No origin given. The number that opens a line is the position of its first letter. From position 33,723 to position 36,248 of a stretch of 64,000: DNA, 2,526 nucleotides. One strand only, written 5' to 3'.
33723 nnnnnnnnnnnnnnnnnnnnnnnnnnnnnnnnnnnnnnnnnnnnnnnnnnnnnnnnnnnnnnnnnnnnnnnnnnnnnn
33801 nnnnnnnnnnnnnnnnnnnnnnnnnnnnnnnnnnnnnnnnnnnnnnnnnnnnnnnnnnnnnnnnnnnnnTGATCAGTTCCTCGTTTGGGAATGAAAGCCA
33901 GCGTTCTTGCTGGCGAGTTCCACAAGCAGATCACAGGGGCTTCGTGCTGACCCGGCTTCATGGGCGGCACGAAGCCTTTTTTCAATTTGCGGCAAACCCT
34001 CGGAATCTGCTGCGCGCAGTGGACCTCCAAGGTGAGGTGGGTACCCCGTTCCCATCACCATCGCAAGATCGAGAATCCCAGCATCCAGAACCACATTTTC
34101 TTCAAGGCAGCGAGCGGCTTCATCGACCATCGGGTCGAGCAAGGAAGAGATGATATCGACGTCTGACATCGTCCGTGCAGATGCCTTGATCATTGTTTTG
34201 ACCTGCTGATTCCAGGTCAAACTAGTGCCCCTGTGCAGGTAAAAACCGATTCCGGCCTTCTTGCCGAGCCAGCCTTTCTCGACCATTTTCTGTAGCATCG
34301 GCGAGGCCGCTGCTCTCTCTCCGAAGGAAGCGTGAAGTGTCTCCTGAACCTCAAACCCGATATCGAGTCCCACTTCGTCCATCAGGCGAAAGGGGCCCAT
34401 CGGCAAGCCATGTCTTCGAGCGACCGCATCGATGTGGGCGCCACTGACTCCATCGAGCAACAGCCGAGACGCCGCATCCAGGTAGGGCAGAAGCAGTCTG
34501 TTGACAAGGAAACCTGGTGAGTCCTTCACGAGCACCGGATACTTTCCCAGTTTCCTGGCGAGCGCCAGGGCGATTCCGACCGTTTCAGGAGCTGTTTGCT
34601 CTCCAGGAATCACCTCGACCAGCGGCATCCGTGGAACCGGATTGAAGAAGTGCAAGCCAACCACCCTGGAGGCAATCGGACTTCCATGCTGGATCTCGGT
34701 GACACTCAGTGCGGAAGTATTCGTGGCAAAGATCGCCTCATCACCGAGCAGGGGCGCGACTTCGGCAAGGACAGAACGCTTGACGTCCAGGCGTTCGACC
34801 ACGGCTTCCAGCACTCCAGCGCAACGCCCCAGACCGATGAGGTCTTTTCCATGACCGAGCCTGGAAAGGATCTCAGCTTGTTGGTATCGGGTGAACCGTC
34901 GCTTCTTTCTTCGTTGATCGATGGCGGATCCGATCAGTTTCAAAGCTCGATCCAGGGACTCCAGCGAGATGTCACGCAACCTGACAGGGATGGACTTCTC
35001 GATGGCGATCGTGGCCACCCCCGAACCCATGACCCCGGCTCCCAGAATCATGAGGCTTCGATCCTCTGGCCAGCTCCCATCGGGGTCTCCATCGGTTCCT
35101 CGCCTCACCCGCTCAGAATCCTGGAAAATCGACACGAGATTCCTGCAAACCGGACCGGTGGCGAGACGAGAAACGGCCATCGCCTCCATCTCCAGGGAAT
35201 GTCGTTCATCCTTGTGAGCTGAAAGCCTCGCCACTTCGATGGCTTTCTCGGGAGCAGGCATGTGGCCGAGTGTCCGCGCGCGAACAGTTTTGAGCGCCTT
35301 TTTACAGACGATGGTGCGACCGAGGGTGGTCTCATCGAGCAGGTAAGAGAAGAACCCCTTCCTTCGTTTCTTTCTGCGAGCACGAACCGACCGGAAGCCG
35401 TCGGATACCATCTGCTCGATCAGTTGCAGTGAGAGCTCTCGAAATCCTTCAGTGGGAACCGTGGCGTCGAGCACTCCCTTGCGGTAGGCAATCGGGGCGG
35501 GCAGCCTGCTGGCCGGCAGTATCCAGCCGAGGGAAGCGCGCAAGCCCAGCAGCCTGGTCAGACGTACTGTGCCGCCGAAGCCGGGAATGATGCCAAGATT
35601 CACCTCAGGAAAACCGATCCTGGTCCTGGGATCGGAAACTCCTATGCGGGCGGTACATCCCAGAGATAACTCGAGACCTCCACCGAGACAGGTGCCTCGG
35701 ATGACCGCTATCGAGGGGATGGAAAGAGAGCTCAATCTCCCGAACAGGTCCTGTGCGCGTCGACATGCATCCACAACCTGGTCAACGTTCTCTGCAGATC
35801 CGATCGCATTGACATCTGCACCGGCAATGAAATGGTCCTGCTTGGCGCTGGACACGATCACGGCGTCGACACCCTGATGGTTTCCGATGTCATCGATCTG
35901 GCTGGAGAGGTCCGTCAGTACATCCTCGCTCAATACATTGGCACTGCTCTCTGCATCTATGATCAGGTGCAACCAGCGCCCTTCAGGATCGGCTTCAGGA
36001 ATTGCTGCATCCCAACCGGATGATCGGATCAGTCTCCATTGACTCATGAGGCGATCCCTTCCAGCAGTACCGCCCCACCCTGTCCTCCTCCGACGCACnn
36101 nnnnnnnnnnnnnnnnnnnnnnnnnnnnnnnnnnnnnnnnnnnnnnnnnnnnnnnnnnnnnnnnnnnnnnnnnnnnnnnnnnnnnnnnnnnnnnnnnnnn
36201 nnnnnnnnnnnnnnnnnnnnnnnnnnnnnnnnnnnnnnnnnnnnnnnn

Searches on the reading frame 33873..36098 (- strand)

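Call 42: search_protein_families(library=pfam, proteins=[window:33873-36098:-], max_evalue=0.001)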
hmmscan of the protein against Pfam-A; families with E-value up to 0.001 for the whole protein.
window:33873-36098:- (741 aa): 4 families
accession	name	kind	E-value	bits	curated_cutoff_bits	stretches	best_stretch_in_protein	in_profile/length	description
PF02737.24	3HCDH_N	-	1.6e-49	168.7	22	1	350-526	3-179/180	3-hydroxyacyl-CoA dehydrogenase, NAD binding domain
PF00725.27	3HCDH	-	1.8e-31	109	22.1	1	529-620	1-95/97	3-hydroxyacyl-CoA dehydrogenase, C-terminal domain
PF00378.25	ECH_1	-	7.3e-26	91.4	27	1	52-244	16-204/251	Enoyl-CoA hydratase/isomerase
PF16113.10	ECH_2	-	1.3e-22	81.2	27.2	1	45-232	4-190/335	Enoyl-CoA hydratase/isomerase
